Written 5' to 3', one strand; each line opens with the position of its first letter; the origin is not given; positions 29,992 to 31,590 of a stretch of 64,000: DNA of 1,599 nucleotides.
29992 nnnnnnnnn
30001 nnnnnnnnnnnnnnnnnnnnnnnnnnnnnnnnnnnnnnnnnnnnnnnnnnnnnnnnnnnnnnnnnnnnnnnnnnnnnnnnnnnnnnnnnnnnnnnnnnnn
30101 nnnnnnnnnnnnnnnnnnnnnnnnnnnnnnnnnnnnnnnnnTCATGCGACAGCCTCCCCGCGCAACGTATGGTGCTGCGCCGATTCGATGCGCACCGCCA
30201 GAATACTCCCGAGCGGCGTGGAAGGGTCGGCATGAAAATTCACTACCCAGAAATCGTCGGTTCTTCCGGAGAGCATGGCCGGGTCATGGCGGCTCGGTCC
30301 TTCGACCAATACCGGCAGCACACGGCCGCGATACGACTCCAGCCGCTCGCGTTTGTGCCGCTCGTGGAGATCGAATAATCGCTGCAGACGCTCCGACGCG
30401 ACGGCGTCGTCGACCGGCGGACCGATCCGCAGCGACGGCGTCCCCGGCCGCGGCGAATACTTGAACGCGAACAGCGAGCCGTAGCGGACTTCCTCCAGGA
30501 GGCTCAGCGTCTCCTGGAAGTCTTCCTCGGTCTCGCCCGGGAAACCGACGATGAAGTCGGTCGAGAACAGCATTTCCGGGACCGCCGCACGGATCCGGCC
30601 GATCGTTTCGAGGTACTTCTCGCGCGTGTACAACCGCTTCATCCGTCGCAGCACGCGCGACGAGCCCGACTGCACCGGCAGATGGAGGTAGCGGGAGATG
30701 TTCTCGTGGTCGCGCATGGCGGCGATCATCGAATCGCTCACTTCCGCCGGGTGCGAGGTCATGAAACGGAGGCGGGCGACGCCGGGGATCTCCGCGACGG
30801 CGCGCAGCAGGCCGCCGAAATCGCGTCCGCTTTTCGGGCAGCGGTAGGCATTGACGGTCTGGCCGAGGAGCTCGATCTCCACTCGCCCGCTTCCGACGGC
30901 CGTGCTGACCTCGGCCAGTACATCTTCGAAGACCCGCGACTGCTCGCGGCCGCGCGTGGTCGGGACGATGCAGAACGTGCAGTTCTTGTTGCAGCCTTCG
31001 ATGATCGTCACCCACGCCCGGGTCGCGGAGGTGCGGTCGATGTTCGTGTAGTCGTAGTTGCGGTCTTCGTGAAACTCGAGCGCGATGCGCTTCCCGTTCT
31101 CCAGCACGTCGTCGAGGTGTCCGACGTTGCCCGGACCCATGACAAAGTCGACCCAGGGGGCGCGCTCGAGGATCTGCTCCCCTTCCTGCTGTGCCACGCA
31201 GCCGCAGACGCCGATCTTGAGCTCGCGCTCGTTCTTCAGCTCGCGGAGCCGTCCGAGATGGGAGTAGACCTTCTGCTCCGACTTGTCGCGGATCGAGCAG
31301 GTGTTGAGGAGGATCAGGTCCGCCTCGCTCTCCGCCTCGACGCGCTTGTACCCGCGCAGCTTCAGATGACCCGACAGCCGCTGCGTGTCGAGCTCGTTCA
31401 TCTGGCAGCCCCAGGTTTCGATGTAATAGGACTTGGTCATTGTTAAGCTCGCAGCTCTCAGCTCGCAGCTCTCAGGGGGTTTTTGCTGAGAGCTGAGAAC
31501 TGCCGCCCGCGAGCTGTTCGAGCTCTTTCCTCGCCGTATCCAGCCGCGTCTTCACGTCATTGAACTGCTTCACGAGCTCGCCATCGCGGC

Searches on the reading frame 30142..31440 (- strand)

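Call 84: search_protein_families(library=pfam, proteins=[window:30142-31440:-], max_evalue=0.00001)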
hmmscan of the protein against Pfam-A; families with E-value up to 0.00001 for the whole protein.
window:30142-31440:- (432 aa): 3 families
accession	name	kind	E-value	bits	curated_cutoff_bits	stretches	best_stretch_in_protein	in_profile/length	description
PF00919.26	UPF0004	-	1.8e-32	111.7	27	1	5-102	2-98/98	Uncharacterized protein family UPF0004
PF04055.27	Radical_SAM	-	1.7e-27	97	29.5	1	145-315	2-166/166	Radical SAM superfamily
PF01938.26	TRAM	-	2.5e-10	40.5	21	1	369-431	2-61/61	TRAM domain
